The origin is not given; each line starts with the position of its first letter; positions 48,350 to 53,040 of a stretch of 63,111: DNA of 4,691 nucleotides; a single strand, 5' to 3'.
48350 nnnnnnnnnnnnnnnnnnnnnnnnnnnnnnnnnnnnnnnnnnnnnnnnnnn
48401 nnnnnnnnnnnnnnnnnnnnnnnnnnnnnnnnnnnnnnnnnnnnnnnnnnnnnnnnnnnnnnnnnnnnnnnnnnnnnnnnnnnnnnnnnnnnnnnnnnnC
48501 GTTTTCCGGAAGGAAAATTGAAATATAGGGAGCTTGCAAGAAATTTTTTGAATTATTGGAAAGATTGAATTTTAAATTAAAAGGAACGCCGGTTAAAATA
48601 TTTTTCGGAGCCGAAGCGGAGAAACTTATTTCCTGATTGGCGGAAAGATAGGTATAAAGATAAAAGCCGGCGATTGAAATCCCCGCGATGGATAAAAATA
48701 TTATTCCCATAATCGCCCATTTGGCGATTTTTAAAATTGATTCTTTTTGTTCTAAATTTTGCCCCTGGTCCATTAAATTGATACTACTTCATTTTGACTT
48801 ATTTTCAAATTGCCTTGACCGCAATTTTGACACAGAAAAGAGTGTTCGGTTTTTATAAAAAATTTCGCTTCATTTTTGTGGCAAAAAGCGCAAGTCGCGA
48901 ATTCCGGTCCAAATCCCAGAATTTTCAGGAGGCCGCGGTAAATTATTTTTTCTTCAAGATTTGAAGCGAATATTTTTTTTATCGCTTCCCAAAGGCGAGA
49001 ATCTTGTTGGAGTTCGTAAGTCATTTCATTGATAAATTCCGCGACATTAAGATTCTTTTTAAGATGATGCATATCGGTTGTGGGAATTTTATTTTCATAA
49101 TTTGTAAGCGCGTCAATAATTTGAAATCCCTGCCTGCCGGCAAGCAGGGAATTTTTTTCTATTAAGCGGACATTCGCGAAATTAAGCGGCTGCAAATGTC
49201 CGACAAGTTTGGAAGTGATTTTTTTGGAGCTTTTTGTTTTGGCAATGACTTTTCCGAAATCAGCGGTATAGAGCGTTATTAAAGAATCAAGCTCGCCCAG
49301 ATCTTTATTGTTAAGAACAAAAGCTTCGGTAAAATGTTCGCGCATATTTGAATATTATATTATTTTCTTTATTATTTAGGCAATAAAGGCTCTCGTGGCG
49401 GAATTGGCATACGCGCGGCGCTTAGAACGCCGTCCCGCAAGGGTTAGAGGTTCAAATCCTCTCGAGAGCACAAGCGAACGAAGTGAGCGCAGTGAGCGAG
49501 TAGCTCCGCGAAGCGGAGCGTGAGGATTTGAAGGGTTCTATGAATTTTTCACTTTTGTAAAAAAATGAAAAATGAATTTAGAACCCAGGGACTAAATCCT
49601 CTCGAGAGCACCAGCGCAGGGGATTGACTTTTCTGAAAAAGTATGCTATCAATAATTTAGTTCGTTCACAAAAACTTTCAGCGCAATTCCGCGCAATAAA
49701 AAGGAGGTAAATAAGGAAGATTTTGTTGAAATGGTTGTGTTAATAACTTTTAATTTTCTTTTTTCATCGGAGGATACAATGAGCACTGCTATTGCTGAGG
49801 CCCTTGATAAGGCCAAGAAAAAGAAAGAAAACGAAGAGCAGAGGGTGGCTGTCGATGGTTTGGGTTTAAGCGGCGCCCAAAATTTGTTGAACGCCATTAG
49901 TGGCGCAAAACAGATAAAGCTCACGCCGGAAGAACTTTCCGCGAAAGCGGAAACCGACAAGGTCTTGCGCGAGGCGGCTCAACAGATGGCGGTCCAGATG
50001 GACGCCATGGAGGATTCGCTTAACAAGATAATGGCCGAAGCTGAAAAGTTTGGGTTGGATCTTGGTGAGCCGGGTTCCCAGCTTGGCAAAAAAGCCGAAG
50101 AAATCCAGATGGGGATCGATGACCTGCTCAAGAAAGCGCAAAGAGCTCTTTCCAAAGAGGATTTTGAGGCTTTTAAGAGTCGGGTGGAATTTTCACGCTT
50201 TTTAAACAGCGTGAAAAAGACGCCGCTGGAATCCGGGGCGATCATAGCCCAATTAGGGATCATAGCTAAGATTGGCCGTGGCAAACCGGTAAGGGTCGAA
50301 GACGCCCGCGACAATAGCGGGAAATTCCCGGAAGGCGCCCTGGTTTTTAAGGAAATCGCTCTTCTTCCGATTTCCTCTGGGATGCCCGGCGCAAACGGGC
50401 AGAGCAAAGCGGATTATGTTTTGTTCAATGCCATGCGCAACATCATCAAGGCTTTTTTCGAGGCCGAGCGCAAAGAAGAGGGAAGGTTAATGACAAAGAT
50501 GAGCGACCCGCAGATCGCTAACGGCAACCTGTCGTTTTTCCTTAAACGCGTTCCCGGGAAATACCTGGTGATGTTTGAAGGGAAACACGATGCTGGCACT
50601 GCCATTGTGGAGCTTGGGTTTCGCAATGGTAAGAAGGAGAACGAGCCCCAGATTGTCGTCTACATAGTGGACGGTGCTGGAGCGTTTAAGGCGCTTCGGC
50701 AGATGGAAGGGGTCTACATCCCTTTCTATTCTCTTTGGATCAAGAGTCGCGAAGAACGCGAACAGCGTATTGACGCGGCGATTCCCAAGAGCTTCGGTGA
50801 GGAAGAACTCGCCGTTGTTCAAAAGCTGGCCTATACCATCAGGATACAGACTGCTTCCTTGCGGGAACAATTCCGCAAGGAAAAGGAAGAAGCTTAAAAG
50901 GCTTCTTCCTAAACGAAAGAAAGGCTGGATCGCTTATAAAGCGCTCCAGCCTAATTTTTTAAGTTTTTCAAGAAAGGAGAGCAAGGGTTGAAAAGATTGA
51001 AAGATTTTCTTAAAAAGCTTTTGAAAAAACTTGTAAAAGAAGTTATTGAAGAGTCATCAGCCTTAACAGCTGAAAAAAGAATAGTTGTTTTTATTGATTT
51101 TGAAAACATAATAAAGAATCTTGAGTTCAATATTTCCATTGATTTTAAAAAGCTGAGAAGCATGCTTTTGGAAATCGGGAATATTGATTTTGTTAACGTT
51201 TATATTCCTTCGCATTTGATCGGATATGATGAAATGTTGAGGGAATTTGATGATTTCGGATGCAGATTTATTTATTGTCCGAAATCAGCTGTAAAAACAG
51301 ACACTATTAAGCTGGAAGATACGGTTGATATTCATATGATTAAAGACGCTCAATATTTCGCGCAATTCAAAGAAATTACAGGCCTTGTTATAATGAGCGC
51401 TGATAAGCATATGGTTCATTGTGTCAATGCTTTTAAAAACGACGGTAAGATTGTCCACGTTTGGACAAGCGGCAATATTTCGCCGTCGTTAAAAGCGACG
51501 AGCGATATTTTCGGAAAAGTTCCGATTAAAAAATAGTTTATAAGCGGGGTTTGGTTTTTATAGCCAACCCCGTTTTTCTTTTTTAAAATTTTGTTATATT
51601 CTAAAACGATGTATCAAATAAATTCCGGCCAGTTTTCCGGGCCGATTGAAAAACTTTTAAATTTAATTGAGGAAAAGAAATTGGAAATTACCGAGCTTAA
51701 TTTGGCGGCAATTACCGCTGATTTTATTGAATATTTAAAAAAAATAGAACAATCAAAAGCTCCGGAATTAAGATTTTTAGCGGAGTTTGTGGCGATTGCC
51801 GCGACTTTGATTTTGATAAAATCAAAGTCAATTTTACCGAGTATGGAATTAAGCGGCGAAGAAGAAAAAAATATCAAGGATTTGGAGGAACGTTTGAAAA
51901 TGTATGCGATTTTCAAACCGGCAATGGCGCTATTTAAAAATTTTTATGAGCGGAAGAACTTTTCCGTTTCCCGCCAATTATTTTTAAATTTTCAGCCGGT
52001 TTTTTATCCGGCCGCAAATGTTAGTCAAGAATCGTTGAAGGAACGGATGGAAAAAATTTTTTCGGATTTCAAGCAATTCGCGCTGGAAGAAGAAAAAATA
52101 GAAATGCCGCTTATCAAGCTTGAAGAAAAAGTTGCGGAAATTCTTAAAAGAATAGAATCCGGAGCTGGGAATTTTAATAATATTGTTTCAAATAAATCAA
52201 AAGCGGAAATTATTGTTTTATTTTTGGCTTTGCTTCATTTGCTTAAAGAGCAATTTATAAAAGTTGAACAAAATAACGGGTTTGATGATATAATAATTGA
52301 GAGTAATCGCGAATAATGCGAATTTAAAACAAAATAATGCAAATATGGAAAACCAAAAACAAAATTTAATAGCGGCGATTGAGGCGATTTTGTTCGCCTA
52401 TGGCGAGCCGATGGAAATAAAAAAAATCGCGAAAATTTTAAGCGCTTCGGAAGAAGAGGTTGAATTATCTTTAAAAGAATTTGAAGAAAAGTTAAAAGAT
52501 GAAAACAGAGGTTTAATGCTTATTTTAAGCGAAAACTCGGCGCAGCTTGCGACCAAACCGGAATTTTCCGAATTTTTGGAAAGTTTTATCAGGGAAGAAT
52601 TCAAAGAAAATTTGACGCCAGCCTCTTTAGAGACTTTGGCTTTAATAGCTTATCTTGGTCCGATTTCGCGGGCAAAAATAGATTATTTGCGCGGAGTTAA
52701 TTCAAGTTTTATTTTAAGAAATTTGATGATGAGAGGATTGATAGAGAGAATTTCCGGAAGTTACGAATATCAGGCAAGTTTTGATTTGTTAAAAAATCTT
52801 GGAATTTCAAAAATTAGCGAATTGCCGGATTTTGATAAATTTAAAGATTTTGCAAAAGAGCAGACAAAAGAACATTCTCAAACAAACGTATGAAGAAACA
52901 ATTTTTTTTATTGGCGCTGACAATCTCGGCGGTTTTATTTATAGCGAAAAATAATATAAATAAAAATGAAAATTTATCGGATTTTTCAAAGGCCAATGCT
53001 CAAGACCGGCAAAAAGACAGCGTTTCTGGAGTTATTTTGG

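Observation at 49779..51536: G+C-rich orphan gene plus NYN-domain nuclease-like gene next to tRNA-Leu: candidate acquired two-gene system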

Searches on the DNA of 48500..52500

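Call 4: search_rna_families(source=window, start=48500, end=52500, threshold=evalue, max_evalue=1)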
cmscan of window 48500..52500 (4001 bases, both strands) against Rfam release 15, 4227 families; matches with E-value up to 1: 4.
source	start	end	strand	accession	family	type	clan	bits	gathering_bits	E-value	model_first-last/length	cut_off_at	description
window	49389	49470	+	RF00005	tRNA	Gene; tRNA;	CL00001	57.4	29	5.6e-11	1-71/71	no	tRNA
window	51461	51587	+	RF00558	L20_leader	Cis-reg; leader;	-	20.9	58.7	0.87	1-127/127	no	Ribosomal protein L20 leader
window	51426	51493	-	RF01259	snR63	Gene; snRNA; snoRNA; CD-box;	CL00061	17.6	50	0.14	1-255/255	no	Small nucleolar RNA snR63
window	51471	51618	+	RF02634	EF3314_EF3315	Gene; sRNA;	-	17.6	100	0.87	1-141/141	no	Enterococcus sRNA EF3314_EF3315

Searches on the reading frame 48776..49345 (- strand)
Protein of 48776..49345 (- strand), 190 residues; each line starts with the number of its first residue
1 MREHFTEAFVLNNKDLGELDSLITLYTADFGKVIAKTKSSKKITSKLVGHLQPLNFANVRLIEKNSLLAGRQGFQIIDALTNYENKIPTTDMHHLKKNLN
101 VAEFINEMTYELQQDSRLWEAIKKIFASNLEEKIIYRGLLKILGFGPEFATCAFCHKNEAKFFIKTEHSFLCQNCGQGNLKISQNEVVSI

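Call 5: search_protein_families(library=pfam, proteins=[window:48776-49345:-], max_evalue=0.1)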
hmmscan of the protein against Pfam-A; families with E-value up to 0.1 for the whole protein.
window:48776-49345:- (190 aa): 6 families
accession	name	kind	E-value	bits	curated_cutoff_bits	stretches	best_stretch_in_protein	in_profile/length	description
PF11967.14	RecO_N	-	1.2e-12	48.1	27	1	1-67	1-68/80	Recombination protein O N terminal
PF02565.21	RecO_C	-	1.8e-05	25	22.1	1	138-177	57-97/157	Recombination protein O C terminal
PF12760.12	Zn_ribbon_IS1595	-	0.018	15.4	25.4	1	149-176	19-44/46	Transposase zinc-ribbon domain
PF01873.23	eIF-5_eIF-2B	-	0.035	14.4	27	1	110-177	51-116/117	Domain found in IF2B/IF5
PF00643.29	zf-B_box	-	0.064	13.9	24.1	1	150-177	4-31/42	B-box zinc finger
PF13920.12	zf-C3HC4_3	-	0.07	13.4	27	1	151-177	4-31/49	Zinc finger, C3HC4 type (RING finger)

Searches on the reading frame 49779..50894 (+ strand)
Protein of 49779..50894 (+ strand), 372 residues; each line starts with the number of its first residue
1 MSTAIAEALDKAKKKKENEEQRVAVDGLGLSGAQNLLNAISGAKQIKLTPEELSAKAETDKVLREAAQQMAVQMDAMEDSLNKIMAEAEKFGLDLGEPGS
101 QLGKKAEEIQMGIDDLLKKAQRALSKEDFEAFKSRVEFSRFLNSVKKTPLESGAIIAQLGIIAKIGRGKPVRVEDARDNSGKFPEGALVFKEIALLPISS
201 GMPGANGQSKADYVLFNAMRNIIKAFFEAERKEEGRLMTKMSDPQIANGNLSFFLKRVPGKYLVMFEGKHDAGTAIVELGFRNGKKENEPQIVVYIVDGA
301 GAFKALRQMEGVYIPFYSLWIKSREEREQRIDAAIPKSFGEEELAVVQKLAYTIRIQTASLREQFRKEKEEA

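Call 5: search_protein_families(library=pfam, proteins=[window:49779-50894:+], max_evalue=0.1)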
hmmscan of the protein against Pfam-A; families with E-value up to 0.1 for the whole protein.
window:49779-50894:+ (372 aa): 0 families

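Call 9: find_homologous_proteins(query=window:49779-50894:+)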
Query window:49779-50894:+ (372 aa): 1 proteins with E <= 0.001 among 8000 candidates.
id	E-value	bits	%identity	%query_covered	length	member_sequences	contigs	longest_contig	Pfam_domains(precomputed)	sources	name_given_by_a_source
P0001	2.2e-231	785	100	100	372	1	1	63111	-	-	-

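Call 16: search_protein_families(library=phrogs, proteins=[window:49779-50894:+], max_evalue=1)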
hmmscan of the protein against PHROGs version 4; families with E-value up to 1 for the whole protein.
window:49779-50894:+ (372 aa): 3 families
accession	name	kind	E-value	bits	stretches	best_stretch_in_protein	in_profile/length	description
phrog_26515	-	unknown function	0.00024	21.8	1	56-92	2-38/55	-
phrog_34109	-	unknown function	0.03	15.8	1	307-367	20-83/134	-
phrog_29853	-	unknown function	0.37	11.7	1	312-323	28-39/41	-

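Call 17: search_protein_families(library=padloc, proteins=[window:49779-50894:+], max_evalue=1)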
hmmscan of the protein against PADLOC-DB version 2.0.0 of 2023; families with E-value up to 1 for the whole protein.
window:49779-50894:+ (372 aa): 1 family
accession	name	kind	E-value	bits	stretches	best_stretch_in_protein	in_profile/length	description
PDLC04886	PDC-S06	-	0.14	8.9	1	210-240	632-664/727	-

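Call 24: search_protein_representatives(protein=window:49779-50894:+)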
Query: 372 residues. Proteins with E-value up to 0.001 (for the whole library): 12; up to 1e-10: 3; up to 1e-30: 1. The best 12 are listed.
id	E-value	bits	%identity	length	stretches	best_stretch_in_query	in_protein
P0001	7.1e-232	784.7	100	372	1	1-372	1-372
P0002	2.6e-11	59.7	30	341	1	40-319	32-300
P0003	4.1e-11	59.1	36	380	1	132-303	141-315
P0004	2.6e-10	56.5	29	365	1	64-321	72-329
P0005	2.7e-10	56.4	31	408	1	47-328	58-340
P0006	1.9e-06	43.7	25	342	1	40-321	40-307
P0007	2.0e-06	43.7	31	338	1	116-316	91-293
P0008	3.8e-06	42.8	25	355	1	108-319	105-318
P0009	1.9e-05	40.5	30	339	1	111-333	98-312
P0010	3.3e-05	39.7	31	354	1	149-357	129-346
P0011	5.0e-05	39.1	30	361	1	159-320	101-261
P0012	1.6e-04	37.4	27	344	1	35-318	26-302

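Call 27: predict_structure(protein=window:49779-50894:+)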
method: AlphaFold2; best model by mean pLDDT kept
length: 372 residues; sequences in the alignment: 1
mean_pLDDT: 48.4   pTM: 0.35
mean pLDDT of the five models: 48.4, 42.1, 41.2, 41.1, 38.4
residues with pLDDT >= 90: 0; 70-90: 46; 50-70: 114; < 50: 212
segments of 3 or more residues with pLDDT < 50: 3-5, 11-58, 141-217, 225-251, 257-260, 267-309
pLDDT, mean of each block of 10 residues (from residue 1): 48 39 31 41 33 43 62 73 74 69 76 75 68 53 40 25 25 37 34 33 36 46 47 35 33 51 48 44 37 41 47 53 62 62 58 57 53 49
secondary structure, 60 per line:
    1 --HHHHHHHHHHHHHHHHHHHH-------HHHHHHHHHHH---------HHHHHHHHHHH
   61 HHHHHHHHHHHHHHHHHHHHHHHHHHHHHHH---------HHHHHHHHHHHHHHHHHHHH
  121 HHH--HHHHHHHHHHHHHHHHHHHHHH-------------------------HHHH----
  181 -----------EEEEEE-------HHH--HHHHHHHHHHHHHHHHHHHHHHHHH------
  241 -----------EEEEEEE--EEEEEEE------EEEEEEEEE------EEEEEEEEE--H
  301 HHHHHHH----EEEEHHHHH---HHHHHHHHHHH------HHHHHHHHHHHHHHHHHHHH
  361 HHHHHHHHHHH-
elements in order: H3-22 H30-40 H50-91 H101-123 H126-147 H173-176 E192-197 H210-234 E252-258 E261-267 E274-282 E289-297 H300-307 E312-315 H316-320 H324-334 H341-371

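Call 83: list_cluster_members(proteins=[P0002, P0003, P0004, P0005, P0006, P0007, P0009, P0010, P0011, P0012])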
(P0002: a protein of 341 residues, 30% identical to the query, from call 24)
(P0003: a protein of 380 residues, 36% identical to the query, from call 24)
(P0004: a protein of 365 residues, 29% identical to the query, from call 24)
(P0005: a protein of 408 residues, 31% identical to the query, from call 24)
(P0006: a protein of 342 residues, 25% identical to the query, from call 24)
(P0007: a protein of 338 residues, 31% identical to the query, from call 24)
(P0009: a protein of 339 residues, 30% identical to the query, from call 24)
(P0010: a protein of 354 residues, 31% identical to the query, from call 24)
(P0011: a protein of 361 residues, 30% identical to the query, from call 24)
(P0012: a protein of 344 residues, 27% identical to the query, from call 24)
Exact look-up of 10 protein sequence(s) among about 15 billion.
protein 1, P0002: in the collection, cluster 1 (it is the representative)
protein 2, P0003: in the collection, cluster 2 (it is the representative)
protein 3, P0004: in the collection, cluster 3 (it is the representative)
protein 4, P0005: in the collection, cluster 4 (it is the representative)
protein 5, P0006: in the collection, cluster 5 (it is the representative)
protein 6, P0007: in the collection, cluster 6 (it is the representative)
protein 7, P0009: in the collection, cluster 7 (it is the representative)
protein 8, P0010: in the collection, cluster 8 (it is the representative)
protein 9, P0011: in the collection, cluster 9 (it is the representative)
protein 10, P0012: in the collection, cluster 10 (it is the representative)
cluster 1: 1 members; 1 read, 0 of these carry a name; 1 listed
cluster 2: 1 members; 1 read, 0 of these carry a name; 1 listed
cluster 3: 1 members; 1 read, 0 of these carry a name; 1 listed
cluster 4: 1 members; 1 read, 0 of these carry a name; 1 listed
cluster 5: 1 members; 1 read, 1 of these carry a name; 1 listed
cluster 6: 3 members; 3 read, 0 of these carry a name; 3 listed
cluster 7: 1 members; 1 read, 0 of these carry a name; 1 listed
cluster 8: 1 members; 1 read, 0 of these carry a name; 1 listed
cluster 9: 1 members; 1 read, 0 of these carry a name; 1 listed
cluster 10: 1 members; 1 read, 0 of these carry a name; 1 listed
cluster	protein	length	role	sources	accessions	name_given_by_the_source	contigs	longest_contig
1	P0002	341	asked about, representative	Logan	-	-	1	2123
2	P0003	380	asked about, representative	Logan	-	-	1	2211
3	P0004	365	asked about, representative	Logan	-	-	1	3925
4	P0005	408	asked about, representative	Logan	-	-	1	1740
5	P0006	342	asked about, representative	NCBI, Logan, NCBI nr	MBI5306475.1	hypothetical protein HZB04_02740 [Candidatus Wolfebacteria bacterium] | hypothetical protein [Candidatus Wolfebacteria bacterium]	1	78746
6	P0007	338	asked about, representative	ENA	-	-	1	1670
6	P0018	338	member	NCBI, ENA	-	-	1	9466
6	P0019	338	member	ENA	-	-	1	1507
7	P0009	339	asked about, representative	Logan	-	-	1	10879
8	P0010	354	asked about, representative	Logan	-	-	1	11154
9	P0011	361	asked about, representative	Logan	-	-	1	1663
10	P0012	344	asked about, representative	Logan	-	-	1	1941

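Call 90: find_encoding_contigs(protein=P0008, flank=5000, max_places=3)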
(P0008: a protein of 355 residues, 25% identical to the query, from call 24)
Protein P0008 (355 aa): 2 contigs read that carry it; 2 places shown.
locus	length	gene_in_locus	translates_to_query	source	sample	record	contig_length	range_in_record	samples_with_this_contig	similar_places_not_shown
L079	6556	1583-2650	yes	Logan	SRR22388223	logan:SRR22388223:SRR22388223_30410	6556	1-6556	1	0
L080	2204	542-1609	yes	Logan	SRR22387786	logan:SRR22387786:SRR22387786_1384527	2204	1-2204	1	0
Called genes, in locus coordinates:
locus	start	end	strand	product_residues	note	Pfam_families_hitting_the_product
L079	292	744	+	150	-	PF07963:N_methyl (weak), PF08334:T2SSG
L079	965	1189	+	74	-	-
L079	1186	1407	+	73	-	-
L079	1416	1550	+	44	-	-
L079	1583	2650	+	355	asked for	-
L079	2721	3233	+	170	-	PF01936:NYN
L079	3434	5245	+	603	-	PF06480:FtsH_ext, PF00004:AAA, PF07728:AAA_5 (weak), PF17862:AAA_lid_3, PF01434:Peptidase_M41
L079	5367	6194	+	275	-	PF01259:SAICAR_synt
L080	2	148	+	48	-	?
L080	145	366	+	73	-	-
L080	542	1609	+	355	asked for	-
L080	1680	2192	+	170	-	PF01936:NYN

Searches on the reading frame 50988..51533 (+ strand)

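Call 5: search_protein_families(library=pfam, proteins=[window:50988-51533:+], max_evalue=0.1)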
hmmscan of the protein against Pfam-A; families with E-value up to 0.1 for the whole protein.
window:50988-51533:+ (182 aa): 1 family
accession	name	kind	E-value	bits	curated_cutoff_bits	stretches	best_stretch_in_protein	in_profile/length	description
PF01936.24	NYN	-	1.8e-11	45.2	24.2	1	31-175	1-141/145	NYN domain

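Call 16: search_protein_families(library=phrogs, proteins=[window:50988-51533:+], max_evalue=1)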
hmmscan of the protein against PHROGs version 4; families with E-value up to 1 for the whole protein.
window:50988-51533:+ (182 aa): 1 family
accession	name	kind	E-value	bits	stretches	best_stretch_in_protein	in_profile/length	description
phrog_10130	-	unknown function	0.06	14.1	1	131-165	21-55/58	-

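Call 17: search_protein_families(library=padloc, proteins=[window:50988-51533:+], max_evalue=1)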
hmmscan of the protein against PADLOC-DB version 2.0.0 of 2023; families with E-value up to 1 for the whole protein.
window:50988-51533:+ (182 aa): 0 families

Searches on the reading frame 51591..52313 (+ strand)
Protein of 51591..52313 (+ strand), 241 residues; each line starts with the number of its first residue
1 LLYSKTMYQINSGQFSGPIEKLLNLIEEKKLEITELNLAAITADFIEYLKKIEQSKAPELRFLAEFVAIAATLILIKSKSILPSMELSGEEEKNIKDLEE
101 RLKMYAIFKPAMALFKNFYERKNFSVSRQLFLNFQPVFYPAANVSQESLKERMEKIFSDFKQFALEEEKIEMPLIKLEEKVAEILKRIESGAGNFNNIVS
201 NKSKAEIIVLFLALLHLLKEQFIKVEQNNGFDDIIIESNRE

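Call 5: search_protein_families(library=pfam, proteins=[window:51591-52313:+], max_evalue=0.1)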
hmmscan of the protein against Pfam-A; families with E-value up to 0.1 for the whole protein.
window:51591-52313:+ (241 aa): 5 families
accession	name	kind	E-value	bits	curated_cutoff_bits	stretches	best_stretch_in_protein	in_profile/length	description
PF02616.19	SMC_ScpA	-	3.5e-20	73.4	24.6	1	25-236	1-229/232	Segregation and condensation protein ScpA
PF04824.21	Rad21_Rec8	-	0.00024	20.8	22.7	1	196-239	9-52/55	Conserved region of Rad21 / Rec8 like protein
PF14022.11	DUF4238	-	0.012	15.4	27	1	166-223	57-111/281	Protein of unknown function (DUF4238)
PF16858.11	CNDH2_C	-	0.017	15.6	32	1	179-230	57-107/130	Condensin II complex subunit CAP-H2 or CNDH2, C-terminal wHTH domain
PF14106.11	DUF4279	-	0.074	13.8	25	0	12-73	49-110/116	Domain of unknown function (DUF4279)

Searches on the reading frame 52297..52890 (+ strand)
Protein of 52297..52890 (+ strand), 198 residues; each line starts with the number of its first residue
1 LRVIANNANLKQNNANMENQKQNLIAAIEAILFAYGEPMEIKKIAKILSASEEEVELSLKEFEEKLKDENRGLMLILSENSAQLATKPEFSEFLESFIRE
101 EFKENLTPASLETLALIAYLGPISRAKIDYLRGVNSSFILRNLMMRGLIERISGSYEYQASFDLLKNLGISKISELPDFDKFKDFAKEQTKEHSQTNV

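Call 5: search_protein_families(library=pfam, proteins=[window:52297-52890:+], max_evalue=0.1)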
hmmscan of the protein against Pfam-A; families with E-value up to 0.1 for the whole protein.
window:52297-52890:+ (198 aa): 2 families
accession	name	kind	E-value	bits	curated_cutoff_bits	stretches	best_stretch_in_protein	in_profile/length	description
PF04079.22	SMC_ScpB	-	7.7e-39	133.3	27.4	1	26-178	1-159/160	Segregation and condensation complex subunit ScpB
PF22979.2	HTH_69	-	0.01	16.2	27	1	34-65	22-53/69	Winged helix-turn-helix domain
